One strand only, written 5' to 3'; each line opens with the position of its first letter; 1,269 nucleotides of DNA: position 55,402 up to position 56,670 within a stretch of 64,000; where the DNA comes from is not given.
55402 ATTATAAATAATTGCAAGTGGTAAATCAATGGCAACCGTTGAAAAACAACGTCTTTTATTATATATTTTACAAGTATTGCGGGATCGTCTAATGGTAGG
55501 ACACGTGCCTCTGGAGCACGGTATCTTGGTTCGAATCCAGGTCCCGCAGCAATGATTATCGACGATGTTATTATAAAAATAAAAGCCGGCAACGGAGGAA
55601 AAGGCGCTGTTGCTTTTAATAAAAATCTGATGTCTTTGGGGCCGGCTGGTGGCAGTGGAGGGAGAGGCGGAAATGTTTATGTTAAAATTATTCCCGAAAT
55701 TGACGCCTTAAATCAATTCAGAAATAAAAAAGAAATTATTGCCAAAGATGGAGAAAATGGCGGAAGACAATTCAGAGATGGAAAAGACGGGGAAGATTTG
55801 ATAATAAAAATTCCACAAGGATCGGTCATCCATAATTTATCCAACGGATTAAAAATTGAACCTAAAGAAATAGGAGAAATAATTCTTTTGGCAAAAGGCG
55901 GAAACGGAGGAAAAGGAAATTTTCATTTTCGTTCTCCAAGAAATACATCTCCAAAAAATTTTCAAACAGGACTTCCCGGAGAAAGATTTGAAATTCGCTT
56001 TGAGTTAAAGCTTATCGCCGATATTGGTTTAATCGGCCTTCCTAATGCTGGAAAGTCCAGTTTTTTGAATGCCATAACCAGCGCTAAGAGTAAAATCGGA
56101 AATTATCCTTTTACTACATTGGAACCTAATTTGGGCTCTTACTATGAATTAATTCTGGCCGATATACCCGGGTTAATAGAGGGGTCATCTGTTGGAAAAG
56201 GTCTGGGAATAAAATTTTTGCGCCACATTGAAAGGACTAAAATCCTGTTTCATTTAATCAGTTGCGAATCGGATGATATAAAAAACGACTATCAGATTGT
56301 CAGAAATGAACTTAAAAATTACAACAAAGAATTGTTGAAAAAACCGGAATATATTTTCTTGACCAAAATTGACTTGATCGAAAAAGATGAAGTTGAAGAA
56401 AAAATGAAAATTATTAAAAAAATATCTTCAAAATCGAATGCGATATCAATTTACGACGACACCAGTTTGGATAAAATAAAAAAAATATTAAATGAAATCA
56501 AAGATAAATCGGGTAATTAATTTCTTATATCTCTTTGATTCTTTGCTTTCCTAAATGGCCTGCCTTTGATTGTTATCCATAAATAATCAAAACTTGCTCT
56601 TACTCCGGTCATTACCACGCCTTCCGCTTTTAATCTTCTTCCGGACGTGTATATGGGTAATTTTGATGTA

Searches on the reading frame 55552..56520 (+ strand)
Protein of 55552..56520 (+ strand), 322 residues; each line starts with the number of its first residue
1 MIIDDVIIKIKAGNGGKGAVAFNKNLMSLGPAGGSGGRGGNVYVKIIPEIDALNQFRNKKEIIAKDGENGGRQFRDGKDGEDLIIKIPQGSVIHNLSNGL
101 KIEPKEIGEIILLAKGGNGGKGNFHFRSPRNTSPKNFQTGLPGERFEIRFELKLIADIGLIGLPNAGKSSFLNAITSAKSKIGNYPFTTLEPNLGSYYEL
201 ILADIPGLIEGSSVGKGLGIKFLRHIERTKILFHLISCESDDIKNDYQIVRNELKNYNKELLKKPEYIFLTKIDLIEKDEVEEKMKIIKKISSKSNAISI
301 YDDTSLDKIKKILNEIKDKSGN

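Call 41: search_protein_families(library=pfam, proteins=[window:55552-56520:+], max_evalue=0.001)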
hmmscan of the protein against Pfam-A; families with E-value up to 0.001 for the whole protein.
window:55552-56520:+ (322 aa): 4 families
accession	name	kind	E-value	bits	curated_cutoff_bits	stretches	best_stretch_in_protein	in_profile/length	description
PF01018.28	GTP1_OBG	-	5.6e-41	140.2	27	1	3-154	1-155/155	GTP1/OBG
PF01926.29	MMR_HSR1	-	2.6e-24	85.9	21.9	1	158-272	2-113/113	50S ribosome-binding GTPase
PF02421.24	FeoB_N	-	4.1e-10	39.8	27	1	158-208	3-57/156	Ferrous iron transport protein B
PF03193.22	RsgA_GTPase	-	0.00038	20.8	30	0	266-315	56-106/174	RsgA GTPase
